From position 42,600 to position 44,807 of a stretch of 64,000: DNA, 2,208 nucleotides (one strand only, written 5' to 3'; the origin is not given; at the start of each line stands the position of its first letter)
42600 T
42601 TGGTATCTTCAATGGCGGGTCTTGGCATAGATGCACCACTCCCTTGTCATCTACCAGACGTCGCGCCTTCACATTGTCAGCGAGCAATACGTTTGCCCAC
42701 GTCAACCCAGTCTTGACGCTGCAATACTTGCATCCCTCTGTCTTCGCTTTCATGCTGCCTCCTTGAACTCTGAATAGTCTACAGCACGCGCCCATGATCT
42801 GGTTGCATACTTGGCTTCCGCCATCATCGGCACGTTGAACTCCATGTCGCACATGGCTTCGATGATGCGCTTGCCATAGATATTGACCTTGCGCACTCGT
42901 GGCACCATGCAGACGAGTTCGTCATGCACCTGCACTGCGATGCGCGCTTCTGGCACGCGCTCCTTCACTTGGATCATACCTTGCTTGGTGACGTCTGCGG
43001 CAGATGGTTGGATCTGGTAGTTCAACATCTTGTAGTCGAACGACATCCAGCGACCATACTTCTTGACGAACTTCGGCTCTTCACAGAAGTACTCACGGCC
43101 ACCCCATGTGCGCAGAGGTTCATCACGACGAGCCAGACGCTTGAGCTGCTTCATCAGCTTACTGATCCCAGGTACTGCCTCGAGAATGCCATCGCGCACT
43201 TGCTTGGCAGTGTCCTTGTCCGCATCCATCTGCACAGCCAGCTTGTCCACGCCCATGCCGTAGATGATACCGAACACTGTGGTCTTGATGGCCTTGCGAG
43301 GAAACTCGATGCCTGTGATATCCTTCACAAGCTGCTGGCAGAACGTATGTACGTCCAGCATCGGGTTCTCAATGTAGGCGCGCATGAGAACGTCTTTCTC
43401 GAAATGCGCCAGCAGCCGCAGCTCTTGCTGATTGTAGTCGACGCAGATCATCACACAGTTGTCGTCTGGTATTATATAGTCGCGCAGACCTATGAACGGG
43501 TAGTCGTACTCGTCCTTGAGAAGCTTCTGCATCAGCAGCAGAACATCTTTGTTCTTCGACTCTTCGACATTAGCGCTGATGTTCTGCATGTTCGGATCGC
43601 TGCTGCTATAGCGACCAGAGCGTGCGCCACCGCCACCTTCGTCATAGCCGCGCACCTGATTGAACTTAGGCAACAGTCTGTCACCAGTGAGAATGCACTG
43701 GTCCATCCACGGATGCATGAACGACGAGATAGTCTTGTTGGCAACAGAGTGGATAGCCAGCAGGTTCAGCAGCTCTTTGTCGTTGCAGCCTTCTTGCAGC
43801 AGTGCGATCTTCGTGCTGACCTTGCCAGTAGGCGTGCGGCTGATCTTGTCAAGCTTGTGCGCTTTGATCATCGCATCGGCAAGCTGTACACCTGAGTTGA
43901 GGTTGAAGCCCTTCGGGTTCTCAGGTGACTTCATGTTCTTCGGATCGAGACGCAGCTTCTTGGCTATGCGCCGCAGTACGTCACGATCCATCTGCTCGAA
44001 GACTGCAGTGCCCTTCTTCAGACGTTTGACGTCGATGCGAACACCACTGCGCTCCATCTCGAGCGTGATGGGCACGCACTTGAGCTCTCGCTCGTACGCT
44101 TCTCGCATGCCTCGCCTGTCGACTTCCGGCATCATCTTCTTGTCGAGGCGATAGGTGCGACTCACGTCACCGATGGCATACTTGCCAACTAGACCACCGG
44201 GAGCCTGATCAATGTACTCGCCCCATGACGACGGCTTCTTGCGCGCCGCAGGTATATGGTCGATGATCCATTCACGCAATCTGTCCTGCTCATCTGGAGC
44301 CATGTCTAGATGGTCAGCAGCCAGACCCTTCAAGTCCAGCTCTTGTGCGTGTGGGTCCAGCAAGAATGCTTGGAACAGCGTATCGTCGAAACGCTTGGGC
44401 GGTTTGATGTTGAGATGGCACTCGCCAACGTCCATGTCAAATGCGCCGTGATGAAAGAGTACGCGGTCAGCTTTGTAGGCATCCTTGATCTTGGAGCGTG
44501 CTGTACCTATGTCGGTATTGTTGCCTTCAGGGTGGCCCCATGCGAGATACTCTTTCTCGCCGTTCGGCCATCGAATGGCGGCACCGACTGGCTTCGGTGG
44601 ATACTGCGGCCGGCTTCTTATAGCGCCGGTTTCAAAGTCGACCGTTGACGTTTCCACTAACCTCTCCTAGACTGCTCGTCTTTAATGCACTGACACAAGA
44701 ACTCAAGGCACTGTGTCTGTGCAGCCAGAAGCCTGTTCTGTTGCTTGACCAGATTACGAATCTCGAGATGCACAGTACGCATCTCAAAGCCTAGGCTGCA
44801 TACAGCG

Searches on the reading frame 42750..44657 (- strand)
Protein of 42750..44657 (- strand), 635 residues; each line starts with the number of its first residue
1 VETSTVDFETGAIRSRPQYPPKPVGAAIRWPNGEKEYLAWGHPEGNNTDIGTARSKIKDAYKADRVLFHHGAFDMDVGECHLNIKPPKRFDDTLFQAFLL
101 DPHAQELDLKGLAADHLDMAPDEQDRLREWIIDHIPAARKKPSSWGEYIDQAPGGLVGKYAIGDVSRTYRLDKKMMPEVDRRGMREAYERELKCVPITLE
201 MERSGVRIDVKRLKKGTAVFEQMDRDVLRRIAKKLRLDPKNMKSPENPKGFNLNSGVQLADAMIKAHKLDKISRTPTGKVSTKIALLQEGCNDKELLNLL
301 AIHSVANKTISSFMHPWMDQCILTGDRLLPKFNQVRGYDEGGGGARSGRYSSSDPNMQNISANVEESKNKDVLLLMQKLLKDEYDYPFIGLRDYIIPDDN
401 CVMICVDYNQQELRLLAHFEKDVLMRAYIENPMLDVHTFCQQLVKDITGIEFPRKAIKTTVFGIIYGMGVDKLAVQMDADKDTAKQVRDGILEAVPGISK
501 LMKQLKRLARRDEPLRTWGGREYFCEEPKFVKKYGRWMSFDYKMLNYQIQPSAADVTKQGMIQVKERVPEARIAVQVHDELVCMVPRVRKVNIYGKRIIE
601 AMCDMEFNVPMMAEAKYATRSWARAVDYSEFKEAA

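Call 12: search_protein_families(library=phrogs, proteins=[window:42750-44657:-], max_evalue=0.001)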
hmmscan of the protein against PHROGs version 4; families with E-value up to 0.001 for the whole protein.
window:42750-44657:- (635 aa): 8 families
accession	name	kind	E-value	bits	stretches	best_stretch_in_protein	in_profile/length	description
phrog_17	-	DNA, RNA and nucleotide metabolism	1.3e-94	319.3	1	7-631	676-1239/1445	DNA polymerase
phrog_12241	-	DNA, RNA and nucleotide metabolism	8e-17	62.4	1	6-362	132-495/502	DNA polymerase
phrog_15971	-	DNA, RNA and nucleotide metabolism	1.4e-12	48.5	1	345-585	133-333/376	DNA polymerase I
phrog_2573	-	DNA, RNA and nucleotide metabolism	1.4e-10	41.9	1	402-609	18-252/336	DNA polymerase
phrog_10285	-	DNA, RNA and nucleotide metabolism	9.1e-10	39.1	1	518-593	217-292/321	DNA polymerase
phrog_5995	-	DNA, RNA and nucleotide metabolism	3.6e-07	31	1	461-604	1-146/236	DNA polymerase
phrog_7766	-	DNA, RNA and nucleotide metabolism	0.00024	21.6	1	532-604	95-163/186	DNA polymerase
phrog_6375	-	DNA, RNA and nucleotide metabolism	0.00095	20.1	0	466-571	2-109/204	DNA polymerase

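Call 13: search_protein_families(library=pfam, proteins=[window:42750-44657:-], max_evalue=0.001)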
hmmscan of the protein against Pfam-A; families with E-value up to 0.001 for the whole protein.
window:42750-44657:- (635 aa): 2 families
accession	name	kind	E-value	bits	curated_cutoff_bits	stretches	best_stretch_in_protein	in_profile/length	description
PF00476.26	DNA_pol_A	-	1.8e-55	188.9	34.3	1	247-623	27-380/381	DNA polymerase family A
PF01612.26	DNA_pol_A_exo1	-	2e-05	24.9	23.6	1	66-179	79-172/173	3'-5' exonuclease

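Call 14: search_dna_similar(query=window:42750-44657:-, collection=phages, mode=protein, max_rows=25)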
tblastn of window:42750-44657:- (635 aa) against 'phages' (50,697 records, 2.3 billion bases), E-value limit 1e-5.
Records with a match: 2054; places in all: 2054; records where one place covers at least 80% of the query: 97.
Best place of each record, by identity: <60% 2054.
By first word of the organism name: Mycobacterium 1032; Salmonella 211; Microbacterium 118; Arthrobacter 101; Pseudomonas 72; Gordonia 56; Rhodococcus 45; Escherichia 44; Enterococcus 43; Streptomyces 37; and 56 more.
By host as written in the record: Mycobacterium smegmatis mc2 155 743; Mycobacterium smegmatis mc#155 142; - 116; Microbacterium foliorum NRRL B-24224 59; Mycobacterium smegmatis mc2155 52; Salmonella enterica subsp. enterica serovar Enteritidis PT1 49; Arthrobacter globiformis B-2979 46; Rhodococcus erythropolis RIA 643 37; and 252 more.
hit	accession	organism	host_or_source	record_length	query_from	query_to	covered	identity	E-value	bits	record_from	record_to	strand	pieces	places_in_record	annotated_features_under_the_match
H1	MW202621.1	Caudoviricetes sp.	Manatee Spring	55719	5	628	98%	37.1%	3e-118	394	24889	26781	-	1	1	DNA polymerase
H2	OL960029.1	Pseudoxanthomonas phage PW916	Pseudoxanthomonas kaohsiungensis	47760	4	628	98%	36.9%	8e-114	381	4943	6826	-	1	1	DNA polymerase I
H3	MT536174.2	Stenotrophomonas phage vB_SmaS-AXL_3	Stenotrophomonas maltophilia D1585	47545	4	628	98%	36.5%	1e-114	383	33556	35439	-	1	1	DNA polymerase I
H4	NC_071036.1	Stenotrophomonas phage vB_SmaS-AXL_3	Stenotrophomonas maltophilia D1585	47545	4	628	98%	36.5%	1e-114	383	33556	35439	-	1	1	DNA polymerase I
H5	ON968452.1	Pseudanabaena phage Pan1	Pseudanabaena sp.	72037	22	625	95%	26.1%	5e-29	129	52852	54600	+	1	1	DNA polymerase I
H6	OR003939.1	Phage DSL-LC04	Gammaproteobacteria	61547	32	585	87%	26.1%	9e-24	113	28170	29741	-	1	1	DNA polymerase I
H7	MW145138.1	Providencia phage Kokobel2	Providencia stuartii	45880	22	580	88%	25.8%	2e-19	100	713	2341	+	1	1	hypothetical protein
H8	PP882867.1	Dinoroseobacter phage vB_DshS_R26L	Dinoroseobacter shibae DFL12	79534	11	625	97%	23.2%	2e-23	112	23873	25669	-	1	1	putative DNA polymerase I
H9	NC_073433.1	Microbacterium phage Stoor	Microbacterium foliorum NRRL B-24224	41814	65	635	90%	25.0%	6e-16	88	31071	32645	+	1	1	43: DNA polymerase I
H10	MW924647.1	Microbacterium phage Stoor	Microbacterium foliorum NRRL B-24224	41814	65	635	90%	25.0%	6e-16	88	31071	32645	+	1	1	43: DNA polymerase I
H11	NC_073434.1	Microbacterium Phage DirtyBubble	Microbacterium foliorum NRRL B-24224 SEA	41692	65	635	90%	25.0%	1e-15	87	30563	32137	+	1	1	42: DNA polymerase I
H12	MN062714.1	Microbacterium Phage DirtyBubble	Microbacterium foliorum NRRL B-24224 SEA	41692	65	635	90%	25.0%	1e-15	87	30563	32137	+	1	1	42: DNA polymerase I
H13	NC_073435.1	Microbacterium phage Stromboli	Microbacterium foliorum NRRL B-24224 SEA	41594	65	635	90%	24.9%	2e-16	90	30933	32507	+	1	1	43: DNA polymerase I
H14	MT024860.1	Microbacterium phage Stromboli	Microbacterium foliorum NRRL B-24224 SEA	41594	65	635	90%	24.9%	2e-16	90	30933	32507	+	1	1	43: DNA polymerase I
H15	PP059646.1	Microbacterium phage SanaSana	Microbacterium foliorum NRRL B-24224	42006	65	635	90%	24.7%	1e-15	87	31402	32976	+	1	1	45: DNA polymerase I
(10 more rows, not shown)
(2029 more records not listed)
